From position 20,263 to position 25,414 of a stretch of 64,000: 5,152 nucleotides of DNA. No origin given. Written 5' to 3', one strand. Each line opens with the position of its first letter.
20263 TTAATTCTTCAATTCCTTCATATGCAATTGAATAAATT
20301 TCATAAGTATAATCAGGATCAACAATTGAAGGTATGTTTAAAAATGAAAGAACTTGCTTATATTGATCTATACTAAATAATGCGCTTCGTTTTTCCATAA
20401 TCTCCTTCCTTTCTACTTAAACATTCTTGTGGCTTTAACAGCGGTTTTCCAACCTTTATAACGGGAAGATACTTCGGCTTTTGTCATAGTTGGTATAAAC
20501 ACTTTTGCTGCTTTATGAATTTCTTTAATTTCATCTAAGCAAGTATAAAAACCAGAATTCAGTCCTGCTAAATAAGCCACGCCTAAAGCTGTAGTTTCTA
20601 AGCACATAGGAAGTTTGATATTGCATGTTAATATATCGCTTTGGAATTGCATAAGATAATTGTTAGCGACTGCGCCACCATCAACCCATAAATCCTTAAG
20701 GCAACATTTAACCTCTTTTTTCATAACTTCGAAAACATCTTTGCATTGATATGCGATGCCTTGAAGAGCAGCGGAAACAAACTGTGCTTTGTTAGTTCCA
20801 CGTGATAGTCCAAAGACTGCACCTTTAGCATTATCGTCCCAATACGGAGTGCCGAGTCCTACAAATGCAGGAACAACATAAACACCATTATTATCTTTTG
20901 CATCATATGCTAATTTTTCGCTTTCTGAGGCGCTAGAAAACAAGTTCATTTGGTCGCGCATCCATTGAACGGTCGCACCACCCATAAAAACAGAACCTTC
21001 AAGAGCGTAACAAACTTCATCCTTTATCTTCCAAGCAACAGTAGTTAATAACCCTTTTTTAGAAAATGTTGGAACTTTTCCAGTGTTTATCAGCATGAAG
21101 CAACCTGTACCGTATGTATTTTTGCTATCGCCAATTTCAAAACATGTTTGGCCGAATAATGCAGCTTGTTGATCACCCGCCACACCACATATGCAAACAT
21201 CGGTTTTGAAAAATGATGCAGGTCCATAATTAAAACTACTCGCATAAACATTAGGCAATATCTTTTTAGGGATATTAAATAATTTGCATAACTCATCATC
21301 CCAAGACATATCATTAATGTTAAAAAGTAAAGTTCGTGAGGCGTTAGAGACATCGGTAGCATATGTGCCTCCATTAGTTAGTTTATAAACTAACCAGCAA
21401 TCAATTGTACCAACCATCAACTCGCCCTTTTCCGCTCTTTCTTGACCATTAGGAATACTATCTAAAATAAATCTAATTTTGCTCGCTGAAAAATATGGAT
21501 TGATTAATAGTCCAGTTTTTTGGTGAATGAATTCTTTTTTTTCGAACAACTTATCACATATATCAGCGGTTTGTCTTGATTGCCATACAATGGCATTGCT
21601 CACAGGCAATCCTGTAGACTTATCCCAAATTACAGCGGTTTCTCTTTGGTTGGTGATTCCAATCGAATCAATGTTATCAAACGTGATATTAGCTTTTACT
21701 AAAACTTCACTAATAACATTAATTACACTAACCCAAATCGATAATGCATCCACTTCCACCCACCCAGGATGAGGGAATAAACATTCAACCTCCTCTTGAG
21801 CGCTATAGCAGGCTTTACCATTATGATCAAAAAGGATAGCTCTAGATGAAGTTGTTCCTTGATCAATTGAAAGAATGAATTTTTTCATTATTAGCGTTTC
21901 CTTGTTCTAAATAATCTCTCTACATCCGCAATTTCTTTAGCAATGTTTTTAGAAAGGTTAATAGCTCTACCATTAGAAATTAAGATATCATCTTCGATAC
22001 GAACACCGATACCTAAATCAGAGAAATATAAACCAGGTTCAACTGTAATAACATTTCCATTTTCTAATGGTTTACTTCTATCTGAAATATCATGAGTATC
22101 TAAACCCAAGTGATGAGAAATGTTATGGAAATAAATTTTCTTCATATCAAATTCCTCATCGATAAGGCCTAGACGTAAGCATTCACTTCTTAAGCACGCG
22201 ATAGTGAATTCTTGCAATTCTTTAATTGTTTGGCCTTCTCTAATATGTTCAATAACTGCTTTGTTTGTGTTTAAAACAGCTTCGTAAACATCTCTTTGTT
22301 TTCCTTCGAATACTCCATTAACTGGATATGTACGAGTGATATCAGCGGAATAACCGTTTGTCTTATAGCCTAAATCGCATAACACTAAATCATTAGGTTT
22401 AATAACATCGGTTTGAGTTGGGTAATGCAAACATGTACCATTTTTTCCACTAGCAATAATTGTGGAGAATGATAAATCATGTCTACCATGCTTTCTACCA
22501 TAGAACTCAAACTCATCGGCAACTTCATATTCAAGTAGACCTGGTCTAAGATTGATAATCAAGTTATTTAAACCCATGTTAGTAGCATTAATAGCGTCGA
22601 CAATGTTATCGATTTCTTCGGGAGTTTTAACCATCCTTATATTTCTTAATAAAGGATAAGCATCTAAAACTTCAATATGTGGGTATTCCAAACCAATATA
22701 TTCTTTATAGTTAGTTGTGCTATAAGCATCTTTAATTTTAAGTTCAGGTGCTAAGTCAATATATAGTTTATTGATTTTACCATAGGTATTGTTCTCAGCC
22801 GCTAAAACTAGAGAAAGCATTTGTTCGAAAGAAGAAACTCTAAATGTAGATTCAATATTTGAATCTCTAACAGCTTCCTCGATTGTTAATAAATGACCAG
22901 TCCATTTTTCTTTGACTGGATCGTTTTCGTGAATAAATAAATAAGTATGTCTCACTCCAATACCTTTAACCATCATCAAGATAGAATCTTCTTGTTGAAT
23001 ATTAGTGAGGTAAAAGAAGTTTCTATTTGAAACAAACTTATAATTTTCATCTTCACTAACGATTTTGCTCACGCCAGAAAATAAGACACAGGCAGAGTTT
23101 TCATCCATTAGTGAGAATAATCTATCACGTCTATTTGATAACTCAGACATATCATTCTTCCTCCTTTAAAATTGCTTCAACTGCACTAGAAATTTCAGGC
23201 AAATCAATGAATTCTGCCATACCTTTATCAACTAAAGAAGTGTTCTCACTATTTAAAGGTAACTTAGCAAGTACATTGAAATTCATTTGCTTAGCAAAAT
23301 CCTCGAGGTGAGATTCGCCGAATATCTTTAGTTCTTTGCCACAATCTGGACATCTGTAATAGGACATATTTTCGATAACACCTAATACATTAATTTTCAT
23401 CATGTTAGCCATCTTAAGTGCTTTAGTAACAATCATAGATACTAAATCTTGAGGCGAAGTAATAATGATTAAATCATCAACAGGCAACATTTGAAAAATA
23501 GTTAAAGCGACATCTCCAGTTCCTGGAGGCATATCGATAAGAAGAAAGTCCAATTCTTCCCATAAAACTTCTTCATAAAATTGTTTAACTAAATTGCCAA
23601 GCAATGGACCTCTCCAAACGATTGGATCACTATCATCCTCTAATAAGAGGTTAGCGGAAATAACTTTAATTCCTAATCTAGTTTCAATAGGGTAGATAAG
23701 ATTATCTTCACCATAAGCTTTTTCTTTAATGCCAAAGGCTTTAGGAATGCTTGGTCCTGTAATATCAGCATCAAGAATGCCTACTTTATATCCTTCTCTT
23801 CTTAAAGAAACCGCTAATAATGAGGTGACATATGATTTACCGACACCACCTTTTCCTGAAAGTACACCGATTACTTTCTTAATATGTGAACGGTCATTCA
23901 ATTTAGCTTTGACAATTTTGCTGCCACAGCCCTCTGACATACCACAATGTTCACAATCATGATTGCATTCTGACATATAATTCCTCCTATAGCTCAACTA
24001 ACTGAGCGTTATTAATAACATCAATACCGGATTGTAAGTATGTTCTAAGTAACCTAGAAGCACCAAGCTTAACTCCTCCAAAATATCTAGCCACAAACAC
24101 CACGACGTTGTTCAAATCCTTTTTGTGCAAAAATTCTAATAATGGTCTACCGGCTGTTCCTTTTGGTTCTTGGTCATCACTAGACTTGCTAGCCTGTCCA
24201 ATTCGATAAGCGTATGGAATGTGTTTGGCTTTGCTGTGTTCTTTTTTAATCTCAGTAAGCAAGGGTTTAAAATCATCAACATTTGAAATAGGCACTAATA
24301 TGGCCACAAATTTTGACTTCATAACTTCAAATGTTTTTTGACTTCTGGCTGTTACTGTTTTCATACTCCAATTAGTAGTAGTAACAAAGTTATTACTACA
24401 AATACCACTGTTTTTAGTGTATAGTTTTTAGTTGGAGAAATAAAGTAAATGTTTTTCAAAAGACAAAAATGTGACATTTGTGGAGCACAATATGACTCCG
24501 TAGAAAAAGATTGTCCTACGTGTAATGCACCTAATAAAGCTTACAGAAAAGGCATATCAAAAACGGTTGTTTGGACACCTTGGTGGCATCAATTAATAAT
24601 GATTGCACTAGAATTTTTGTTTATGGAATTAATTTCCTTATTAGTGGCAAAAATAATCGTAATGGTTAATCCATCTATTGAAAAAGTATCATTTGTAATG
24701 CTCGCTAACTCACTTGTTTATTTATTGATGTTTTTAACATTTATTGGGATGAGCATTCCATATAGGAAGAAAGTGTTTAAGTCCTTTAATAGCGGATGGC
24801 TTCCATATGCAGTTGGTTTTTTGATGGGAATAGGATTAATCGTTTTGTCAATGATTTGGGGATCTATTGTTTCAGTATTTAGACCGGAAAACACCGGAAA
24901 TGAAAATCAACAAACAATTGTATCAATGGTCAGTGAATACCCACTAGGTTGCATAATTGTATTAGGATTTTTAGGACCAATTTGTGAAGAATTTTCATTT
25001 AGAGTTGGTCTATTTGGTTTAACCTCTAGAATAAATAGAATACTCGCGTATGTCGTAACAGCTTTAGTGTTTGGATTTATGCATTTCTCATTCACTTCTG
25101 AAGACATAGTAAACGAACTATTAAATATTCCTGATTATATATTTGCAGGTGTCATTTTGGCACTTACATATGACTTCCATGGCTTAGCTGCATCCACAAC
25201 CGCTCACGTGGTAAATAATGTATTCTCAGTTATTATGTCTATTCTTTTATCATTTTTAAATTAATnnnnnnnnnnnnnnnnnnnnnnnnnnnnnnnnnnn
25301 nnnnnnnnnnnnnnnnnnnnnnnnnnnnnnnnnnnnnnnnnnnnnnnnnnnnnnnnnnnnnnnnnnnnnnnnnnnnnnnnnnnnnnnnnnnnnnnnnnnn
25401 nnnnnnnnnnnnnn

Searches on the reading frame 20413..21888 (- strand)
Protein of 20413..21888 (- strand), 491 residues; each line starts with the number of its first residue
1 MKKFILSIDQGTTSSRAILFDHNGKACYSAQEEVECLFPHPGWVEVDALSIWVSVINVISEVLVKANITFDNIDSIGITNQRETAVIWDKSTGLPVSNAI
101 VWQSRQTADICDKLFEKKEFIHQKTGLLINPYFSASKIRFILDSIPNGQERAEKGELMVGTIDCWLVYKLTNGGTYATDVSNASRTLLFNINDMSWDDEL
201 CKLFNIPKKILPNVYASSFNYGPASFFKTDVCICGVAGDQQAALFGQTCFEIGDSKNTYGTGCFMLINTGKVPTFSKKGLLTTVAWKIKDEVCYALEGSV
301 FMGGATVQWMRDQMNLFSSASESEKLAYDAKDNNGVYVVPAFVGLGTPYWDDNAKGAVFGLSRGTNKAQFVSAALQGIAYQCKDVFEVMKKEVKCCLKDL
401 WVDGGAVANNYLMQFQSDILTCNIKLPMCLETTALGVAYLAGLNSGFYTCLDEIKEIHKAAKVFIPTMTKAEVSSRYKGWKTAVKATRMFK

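Call 55: search_protein_families(library=pfam, proteins=[window:20413-21888:-], max_evalue=0.00001)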
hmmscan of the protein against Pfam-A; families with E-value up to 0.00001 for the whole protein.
window:20413-21888:- (491 aa): 2 families
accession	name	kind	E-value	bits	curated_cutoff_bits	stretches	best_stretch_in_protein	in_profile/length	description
PF00370.27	FGGY_N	-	6.1e-65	219.7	28.8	1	5-246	2-245/245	FGGY family of carbohydrate kinases, N-terminal domain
PF02782.22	FGGY_C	-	4.2e-38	131.5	27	1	257-443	3-196/198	FGGY family of carbohydrate kinases, C-terminal domain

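Call 78: search_protein_families(library=ncbifam, proteins=[window:20413-21888:-], max_evalue=1e-10)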
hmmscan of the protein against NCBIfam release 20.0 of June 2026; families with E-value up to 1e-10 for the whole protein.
window:20413-21888:- (491 aa): 9 families
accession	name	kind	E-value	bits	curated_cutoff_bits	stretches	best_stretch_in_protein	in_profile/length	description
NF000756.0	PRK00047.1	subfamily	1.7e-218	725.9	498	1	1-491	3-498/502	glycerol kinase GlpK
TIGR01311.1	glycerol_kin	equivalog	5.2e-199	661.6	590.35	1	3-488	1-494/496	glycerol kinase GlpK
TIGR01312.1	XylB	equivalog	2e-53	181.6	380.25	1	7-463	2-457/481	xylulokinase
TIGR01314.1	gntK_FGGY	equivalog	2.5e-35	122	648.55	1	4-473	1-478/505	gluconokinase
NF008187.0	PRK10939.1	equivalog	1e-27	96.9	528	1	2-485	3-501/521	autoinducer-2 kinase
NF011601.0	PRK15027.1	equivalog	1.7e-25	89.4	912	1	6-444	3-435/484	xylulokinase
TIGR01315.1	5C_CHO_kinase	subfamily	1.3e-23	83.5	408.7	1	308-489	356-539/541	FGGY family pentulose kinase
TIGR02628.1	fuculo_kin_coli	equivalog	6e-20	71.6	470.9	1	5-466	3-464/465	L-fuculokinase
NF003154.0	PRK04123.1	equivalog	6.8e-13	48.2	428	1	324-457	371-504/554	ribulokinase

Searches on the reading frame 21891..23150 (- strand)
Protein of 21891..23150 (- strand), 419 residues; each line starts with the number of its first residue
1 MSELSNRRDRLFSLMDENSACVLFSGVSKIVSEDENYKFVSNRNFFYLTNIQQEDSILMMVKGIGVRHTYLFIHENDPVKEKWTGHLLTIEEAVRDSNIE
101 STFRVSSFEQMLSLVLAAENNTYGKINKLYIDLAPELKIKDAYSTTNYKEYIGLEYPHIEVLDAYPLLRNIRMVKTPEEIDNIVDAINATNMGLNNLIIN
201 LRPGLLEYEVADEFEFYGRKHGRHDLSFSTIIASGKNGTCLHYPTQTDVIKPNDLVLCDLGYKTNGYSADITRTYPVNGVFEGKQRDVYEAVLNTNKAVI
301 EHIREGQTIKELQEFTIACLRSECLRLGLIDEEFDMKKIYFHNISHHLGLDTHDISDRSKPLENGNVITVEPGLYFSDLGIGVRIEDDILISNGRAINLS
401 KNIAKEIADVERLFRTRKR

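Call 55: search_protein_families(library=pfam, proteins=[window:21891-23150:-], max_evalue=0.00001)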
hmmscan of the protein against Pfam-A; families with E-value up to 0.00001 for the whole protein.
window:21891-23150:- (419 aa): 2 families
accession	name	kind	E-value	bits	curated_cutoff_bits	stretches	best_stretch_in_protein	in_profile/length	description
PF00557.29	Peptidase_M24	-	1.7e-49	168.8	23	1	183-392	3-207/208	Metallopeptidase family M24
PF05195.22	AMP_N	-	1.5e-24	86.5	24.6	1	6-120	3-118/121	Aminopeptidase P, N-terminal domain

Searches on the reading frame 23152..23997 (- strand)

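Call 55: search_protein_families(library=pfam, proteins=[window:23152-23997:-], max_evalue=0.00001)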
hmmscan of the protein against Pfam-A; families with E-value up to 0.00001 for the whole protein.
window:23152-23997:- (281 aa): 3 families
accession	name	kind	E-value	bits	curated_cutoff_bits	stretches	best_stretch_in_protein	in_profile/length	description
PF10609.15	ParA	-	1.2e-88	297.1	27.1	1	39-268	2-231/246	NUBPL iron-transfer P-loop NTPase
PF01656.29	CbiA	-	6.3e-10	39.5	25.4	1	44-212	2-83/125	CobQ/CobB/MinD/ParA nucleotide binding domain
PF13614.12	AAA_31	-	8.9e-09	36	27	1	41-186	2-153/177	AAA domain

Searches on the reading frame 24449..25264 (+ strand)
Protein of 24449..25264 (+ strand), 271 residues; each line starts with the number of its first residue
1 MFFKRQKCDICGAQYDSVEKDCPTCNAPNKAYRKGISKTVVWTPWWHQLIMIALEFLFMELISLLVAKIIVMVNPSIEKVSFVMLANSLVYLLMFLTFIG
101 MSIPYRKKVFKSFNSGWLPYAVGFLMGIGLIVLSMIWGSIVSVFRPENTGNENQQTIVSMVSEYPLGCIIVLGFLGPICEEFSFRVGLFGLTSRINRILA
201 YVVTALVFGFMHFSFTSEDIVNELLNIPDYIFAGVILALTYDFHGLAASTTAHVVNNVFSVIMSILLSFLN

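Call 55: search_protein_families(library=pfam, proteins=[window:24449-25264:+], max_evalue=0.00001)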
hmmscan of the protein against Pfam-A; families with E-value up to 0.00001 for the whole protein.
window:24449-25264:+ (271 aa): 1 family
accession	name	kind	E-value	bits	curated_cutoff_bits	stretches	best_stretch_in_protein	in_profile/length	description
PF02517.21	Rce1-like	-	1.4e-13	51.3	22.4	1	166-259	5-93/93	Type II CAAX prenyl endopeptidase Rce1-like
